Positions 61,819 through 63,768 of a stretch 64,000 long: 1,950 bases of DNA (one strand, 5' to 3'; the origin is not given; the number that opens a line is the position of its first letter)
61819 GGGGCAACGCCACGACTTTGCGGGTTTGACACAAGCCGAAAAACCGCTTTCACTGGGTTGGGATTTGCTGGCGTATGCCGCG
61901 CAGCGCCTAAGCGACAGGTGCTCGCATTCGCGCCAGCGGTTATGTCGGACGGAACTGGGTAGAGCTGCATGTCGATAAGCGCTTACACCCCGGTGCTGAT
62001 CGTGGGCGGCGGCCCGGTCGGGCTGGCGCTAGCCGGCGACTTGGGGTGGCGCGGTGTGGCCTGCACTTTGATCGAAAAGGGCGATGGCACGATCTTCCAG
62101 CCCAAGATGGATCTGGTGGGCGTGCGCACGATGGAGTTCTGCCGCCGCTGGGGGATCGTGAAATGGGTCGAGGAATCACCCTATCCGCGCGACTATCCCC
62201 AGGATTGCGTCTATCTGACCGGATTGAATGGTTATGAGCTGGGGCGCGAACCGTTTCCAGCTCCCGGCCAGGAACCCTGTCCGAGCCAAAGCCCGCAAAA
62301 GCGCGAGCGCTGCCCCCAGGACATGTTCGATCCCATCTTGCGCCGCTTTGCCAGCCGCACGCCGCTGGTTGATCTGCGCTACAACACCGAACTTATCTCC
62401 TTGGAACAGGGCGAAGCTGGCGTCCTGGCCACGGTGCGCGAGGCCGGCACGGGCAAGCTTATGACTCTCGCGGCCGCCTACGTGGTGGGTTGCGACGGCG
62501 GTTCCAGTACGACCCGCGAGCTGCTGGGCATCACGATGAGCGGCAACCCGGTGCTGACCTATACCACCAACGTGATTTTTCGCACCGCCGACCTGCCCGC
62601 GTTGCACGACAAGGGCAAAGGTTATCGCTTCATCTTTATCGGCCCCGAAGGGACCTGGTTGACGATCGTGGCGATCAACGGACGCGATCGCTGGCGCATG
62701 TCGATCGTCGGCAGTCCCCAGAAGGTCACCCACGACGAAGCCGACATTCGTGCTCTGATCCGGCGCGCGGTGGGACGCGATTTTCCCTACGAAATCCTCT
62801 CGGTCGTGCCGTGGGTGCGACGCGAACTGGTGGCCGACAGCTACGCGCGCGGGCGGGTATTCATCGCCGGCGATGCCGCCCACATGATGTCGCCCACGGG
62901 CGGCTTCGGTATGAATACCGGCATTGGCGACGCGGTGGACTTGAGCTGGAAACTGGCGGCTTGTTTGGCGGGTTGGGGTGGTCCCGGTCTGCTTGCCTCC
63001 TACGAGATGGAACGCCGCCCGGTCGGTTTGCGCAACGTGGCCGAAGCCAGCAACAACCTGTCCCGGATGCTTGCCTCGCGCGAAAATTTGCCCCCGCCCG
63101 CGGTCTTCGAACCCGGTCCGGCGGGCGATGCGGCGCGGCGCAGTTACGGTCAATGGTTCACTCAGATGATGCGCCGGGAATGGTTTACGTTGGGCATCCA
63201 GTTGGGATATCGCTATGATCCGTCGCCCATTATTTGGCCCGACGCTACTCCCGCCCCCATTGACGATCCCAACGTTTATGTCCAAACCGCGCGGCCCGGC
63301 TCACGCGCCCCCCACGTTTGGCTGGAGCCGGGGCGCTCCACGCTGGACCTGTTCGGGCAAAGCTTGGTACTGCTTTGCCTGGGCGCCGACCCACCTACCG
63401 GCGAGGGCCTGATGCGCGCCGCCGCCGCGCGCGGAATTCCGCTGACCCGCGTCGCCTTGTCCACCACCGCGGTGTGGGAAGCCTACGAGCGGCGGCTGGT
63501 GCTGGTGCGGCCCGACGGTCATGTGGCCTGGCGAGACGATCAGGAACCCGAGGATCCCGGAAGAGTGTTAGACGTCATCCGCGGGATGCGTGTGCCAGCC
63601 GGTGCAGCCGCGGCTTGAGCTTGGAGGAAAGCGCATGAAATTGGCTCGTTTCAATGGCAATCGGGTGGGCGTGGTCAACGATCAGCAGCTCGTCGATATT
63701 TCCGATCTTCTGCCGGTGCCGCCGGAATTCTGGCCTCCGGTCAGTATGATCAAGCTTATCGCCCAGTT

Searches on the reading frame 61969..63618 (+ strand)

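Call 51: search_protein_families(library=pfam, proteins=[window:61969-63618:+], max_evalue=0.001)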
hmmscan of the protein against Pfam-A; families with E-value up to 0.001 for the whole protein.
window:61969-63618:+ (549 aa): 2 families
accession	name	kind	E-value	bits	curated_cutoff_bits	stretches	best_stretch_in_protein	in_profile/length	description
PF01494.25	FAD_binding_3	-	5e-76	256.6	22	1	7-358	2-347/349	FAD binding domain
PF21274.3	Rng_hyd_C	-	3.5e-13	50.2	27.5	1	441-527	2-91/107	Aromatic-ring hydroxylase, C-terminal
